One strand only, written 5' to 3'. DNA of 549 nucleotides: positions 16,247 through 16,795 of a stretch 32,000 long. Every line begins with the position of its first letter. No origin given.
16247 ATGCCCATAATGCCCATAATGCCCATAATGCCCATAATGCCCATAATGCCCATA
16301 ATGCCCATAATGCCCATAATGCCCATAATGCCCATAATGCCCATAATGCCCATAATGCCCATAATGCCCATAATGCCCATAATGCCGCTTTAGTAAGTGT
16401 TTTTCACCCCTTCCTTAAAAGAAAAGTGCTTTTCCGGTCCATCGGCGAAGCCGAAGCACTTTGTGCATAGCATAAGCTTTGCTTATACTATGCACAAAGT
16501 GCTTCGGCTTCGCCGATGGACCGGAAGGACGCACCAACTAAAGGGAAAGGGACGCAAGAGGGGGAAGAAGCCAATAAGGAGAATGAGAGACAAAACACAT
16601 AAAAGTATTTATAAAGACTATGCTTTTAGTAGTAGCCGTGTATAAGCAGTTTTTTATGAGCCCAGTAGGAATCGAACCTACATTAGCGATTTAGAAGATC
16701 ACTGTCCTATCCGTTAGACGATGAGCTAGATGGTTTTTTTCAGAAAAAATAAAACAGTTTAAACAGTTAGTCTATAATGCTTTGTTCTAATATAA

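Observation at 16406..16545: Filled versus empty site: 91-bp PAL-D sits in a CCGG that is unoccupied in a paralogous context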

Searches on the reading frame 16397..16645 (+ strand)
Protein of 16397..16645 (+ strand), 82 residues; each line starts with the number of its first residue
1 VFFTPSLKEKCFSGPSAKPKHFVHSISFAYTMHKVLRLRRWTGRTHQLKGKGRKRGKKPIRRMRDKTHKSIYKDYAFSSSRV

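Call 31: find_encoding_contigs(protein=window:16397-16645:+, flank=10000, max_places=10)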
Protein window:16397-16645:+ (82 aa): no gene with exactly this product is on record in the collection.

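Call 33: find_homologous_proteins(query=window:16397-16645:+, max_evalue=10)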
Query window:16397-16645:+: no candidate shares three 5-residue words with the query. No homologue found.
